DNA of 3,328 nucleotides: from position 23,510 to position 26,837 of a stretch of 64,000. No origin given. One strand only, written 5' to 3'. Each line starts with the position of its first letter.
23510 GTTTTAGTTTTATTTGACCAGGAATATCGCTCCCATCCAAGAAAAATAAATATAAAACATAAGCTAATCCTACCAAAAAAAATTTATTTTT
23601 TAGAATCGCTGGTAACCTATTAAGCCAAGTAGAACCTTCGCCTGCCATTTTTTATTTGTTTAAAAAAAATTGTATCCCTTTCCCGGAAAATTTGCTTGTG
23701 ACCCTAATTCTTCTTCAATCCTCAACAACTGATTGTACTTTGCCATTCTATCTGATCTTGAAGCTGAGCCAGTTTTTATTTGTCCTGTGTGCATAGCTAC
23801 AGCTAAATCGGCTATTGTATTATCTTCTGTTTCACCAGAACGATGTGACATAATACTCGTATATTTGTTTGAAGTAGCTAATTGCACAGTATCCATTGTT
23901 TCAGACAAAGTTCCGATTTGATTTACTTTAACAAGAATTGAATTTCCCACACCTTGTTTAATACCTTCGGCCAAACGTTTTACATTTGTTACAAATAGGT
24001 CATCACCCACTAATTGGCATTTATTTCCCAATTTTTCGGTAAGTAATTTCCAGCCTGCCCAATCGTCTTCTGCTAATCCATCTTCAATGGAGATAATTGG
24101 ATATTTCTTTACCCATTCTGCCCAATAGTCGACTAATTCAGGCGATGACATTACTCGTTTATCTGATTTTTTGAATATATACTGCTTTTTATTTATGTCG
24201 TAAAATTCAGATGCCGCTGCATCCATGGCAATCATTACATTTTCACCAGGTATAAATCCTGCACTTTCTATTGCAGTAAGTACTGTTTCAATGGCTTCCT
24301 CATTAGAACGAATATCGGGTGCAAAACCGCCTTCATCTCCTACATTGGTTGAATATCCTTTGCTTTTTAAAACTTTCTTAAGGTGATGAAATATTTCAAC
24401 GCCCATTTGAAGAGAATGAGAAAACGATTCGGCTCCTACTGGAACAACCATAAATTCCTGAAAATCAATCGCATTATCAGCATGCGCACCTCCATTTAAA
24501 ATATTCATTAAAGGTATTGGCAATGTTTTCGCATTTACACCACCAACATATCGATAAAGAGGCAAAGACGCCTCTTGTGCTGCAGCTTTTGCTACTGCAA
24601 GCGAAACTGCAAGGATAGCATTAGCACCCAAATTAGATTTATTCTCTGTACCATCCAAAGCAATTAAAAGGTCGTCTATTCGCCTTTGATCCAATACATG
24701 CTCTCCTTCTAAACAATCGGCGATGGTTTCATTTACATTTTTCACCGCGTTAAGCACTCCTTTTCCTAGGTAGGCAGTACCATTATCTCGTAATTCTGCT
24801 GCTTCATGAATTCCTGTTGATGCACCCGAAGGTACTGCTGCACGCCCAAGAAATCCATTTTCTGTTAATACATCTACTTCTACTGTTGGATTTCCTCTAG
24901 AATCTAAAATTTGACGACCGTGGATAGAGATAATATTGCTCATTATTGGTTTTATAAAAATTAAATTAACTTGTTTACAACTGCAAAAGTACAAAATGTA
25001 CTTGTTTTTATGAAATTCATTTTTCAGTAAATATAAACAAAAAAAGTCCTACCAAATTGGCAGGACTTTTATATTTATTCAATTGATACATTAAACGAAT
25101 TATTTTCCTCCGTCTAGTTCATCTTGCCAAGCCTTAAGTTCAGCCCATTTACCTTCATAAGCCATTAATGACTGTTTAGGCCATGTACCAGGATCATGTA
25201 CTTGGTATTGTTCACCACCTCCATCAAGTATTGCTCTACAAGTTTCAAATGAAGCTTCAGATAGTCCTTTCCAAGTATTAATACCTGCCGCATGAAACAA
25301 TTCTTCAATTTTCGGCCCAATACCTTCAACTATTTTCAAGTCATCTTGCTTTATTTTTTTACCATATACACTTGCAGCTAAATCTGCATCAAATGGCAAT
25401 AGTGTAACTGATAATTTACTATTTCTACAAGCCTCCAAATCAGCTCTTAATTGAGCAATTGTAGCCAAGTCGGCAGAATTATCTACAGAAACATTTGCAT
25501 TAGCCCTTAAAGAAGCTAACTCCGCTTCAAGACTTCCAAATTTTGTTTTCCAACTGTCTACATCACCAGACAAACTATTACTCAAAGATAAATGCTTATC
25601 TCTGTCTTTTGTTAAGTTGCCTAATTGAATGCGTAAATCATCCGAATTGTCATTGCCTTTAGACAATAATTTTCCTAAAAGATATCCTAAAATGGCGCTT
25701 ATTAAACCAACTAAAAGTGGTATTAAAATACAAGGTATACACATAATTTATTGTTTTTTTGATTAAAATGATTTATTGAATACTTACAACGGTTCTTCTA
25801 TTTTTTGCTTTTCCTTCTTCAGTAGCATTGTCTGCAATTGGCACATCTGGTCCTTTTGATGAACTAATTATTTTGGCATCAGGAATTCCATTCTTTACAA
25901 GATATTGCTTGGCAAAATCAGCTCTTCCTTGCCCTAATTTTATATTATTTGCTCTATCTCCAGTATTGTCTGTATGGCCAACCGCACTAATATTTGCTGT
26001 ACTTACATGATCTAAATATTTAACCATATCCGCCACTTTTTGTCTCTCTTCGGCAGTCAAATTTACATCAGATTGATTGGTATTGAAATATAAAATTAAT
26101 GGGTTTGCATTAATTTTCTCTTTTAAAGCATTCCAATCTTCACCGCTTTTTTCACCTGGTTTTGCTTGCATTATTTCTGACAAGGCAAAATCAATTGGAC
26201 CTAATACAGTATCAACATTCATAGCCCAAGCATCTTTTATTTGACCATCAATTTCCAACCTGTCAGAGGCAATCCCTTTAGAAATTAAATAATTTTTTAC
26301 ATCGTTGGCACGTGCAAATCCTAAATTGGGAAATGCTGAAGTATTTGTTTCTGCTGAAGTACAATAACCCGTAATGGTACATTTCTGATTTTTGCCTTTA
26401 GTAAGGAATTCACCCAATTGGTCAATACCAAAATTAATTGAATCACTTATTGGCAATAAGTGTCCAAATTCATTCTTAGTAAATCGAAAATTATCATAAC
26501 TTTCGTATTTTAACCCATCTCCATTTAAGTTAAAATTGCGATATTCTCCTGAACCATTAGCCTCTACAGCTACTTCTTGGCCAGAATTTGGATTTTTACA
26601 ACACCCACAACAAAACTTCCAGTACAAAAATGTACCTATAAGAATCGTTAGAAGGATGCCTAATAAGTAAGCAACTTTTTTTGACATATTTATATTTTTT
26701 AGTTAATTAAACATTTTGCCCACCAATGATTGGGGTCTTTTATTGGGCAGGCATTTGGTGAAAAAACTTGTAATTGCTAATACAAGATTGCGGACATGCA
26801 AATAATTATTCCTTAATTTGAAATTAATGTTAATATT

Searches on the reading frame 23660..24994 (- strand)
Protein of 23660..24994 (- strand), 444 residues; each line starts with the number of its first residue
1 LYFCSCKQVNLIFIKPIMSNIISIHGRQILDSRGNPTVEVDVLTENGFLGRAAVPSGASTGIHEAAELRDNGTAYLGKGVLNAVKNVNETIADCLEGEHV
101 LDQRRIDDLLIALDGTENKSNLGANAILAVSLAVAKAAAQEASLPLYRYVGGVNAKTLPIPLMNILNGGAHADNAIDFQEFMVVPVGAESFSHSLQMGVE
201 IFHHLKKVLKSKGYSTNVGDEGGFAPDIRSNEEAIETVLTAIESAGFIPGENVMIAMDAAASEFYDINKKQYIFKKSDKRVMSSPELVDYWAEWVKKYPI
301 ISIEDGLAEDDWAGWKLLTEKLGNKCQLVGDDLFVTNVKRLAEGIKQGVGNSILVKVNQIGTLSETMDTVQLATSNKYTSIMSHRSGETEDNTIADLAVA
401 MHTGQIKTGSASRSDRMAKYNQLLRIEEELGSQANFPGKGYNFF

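Call 9: search_protein_families(library=pfam, proteins=[window:23660-24994:-], max_evalue=0.001)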
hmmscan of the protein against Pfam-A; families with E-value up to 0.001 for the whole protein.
window:23660-24994:- (444 aa): 2 families
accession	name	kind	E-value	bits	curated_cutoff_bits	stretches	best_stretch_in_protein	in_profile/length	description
PF00113.28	Enolase_C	-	3.4e-128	427.5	21.5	1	156-439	2-290/296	Enolase, C-terminal TIM barrel domain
PF03952.21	Enolase_N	-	4.6e-58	195.5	35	1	21-150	1-131/131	Enolase, N-terminal domain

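Call 29: list_cluster_members(proteins=[window:23660-24952:-, window:54746-55816:-, window:25773-26687:-, window:26906-32587:-, window:46753-47331:-])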
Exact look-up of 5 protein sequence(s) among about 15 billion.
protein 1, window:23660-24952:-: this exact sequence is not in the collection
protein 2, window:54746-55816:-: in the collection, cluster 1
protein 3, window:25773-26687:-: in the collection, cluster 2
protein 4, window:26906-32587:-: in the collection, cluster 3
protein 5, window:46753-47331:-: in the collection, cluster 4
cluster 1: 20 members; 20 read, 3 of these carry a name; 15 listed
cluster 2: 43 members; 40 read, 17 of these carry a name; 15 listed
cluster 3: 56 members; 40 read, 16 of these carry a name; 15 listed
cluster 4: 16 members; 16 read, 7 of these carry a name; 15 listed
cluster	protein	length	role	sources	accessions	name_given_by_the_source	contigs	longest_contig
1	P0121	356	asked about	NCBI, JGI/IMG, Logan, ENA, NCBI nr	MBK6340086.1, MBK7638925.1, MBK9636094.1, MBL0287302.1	MAG: peptide chain release factor 1 [Bacteroidetes bacterium] | peptide chain release factor 1 | peptide chain release factor 1 [Bacteroidota bacterium]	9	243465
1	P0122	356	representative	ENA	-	-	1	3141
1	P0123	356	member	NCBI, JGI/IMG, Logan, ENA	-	peptide chain release factor 1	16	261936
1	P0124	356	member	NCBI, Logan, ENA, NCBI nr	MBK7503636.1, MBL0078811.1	MAG: peptide chain release factor 1 [Bacteroidetes bacterium] | peptide chain release factor 1 [Bacteroidota bacterium]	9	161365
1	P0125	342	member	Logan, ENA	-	-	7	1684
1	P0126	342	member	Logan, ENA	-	-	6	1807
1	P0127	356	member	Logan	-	-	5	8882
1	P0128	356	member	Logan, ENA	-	-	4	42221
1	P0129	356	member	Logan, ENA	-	-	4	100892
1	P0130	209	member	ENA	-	-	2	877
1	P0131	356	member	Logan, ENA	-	-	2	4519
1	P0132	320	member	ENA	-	-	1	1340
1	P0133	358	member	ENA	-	-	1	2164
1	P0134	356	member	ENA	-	-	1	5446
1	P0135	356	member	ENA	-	-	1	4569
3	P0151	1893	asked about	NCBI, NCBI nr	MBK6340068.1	MAG: fibronectin type III domain-containing protein [Bacteroidetes bacterium] | fibronectin type III domain-containing protein [Bacteroidota bacterium]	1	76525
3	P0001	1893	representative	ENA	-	-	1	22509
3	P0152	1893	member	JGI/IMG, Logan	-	hypothetical protein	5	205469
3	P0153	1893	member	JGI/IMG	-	hypothetical protein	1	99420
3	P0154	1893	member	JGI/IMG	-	hypothetical protein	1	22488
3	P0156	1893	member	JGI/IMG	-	hypothetical protein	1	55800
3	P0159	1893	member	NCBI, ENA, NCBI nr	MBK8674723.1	MAG: fibronectin type III domain-containing protein [Bacteroidetes bacterium] | fibronectin type III domain-containing protein [Bacteroidota bacterium]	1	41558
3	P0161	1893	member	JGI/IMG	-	hypothetical protein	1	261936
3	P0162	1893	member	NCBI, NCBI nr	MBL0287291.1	MAG: fibronectin type III domain-containing protein [Bacteroidetes bacterium] | fibronectin type III domain-containing protein [Bacteroidota bacterium]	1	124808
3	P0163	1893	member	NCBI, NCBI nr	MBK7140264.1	MAG: fibronectin type III domain-containing protein [Bacteroidetes bacterium] | fibronectin type III domain-containing protein [Bacteroidota bacterium]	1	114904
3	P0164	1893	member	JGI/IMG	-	hypothetical protein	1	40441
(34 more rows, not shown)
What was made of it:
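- On T9SS type A cargo (TIGR04183 / PF18962): NCBI names the host as Bacteroidetes/Bacteroidota (call 29).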

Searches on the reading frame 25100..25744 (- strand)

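Call 9: search_protein_families(library=pfam, proteins=[window:25100-25744:-], max_evalue=0.001)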
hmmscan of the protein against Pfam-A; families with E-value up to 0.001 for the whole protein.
window:25100-25744:- (214 aa): 0 families

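Call 17: search_protein_families(library=ncbifam, proteins=[window:25100-25744:-], max_evalue=0.001)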
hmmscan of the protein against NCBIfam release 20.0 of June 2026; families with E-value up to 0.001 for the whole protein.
window:25100-25744:- (214 aa): 1 family
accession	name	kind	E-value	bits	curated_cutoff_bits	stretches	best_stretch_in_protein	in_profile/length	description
NF009040.0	PRK12373.1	equivalog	4.1e-05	23.5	514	1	125-161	314-350/400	NADH-quinone oxidoreductase subunit E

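Call 42: search_protein_families(library=pfam, proteins=[window:25100-25744:-], max_evalue=0.01)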
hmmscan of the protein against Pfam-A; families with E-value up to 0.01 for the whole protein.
window:25100-25744:- (214 aa): 0 families

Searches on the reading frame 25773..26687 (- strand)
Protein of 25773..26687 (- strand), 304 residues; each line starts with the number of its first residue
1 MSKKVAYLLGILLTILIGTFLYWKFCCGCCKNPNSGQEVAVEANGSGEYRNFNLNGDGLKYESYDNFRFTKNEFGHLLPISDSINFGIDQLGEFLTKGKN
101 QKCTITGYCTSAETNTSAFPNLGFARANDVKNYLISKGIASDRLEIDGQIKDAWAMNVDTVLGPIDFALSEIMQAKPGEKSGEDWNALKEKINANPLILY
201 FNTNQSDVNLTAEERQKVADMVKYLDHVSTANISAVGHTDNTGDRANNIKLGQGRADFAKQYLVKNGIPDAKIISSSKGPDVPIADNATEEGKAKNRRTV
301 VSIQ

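Call 9: search_protein_families(library=pfam, proteins=[window:25773-26687:-], max_evalue=0.001)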
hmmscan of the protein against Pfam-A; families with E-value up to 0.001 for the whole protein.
window:25773-26687:- (304 aa): 1 family
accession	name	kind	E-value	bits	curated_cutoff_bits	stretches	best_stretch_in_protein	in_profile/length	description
PF00691.25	OmpA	-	8.3e-25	87.4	27.2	2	200-297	1-98/98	OmpA family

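Call 17: search_protein_families(library=ncbifam, proteins=[window:25773-26687:-], max_evalue=0.001)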
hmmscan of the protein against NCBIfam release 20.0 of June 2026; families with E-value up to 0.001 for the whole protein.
window:25773-26687:- (304 aa): 36 families (the best 25 are shown)
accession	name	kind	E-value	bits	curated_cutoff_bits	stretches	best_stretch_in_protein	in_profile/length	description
NF053611.1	YiaD_Gzip_OmpA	equivalog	6.1e-32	111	175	2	199-301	104-204/206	YiaD family glycine zipper/OmpA-like lipoprotein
NF045787.1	OmpABordt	equivalog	3.6e-29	101.8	200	1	201-303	89-189/194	outer membrane protein OmpA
NF053612.1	anchor_PA1041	equivalog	1.4e-27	97.2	250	1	201-303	135-235/236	PA1041 family peptidoglycan-binding anchor lipoprotein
TIGR02802.1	Pal_lipo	equivalog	1.7e-23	82.7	125.35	1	199-301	2-102/104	peptidoglycan-associated lipoprotein Pal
NF053585.1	OMP_LP_YfiB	equivalog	2.4e-23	82.8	128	1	200-303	59-160/163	outer membrane lipoprotein YfiB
TIGR03350.1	type_VI_ompA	equivalog_domain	1.3e-20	73.7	139.8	1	210-303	41-137/137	type VI secretion system protein TssL, long form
NF053613.1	OMP_toxin_LptF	equivalog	6.8e-20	71.8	400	1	201-303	145-245/256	lipotoxin F family OmpA-related lipoprotein LptF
NF007804.1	PRK10510.1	equivalog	1.4e-18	67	307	1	216-302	129-215/219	OmpA family lipoprotein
NF045788.1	Omp38Acinit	equivalog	3.8e-17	62.4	500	1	186-303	231-346/354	outer membrane protein Omp38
NF047620.1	FlgprotMotYVib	equivalog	6.8e-17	62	400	1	198-303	162-266/271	flagellar protein MotY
TIGR03789.1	pdsO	hypoth_equivalog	8.7e-17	61.6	152.2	1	199-302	141-242/243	sortase-associated OmpA-like protein PdsO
NF008067.1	PRK10802.1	equivalog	1.5e-14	54.2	261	1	181-301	51-169/171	peptidoglycan-associated lipoprotein Pal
NF008071.1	PRK10808.1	equivalog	1.5e-13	50.9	277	1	201-296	235-330/358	porin OmpA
NF053607.1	CHU_0125_OmpA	equivalog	1.5e-13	50.2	620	1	216-300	548-633/639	CHU_0125 family OmpA-like outer membrane integrity protein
NF005999.0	PRK08126.1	subfamily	1.7e-13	50.2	571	1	232-302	355-429/432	hypothetical protein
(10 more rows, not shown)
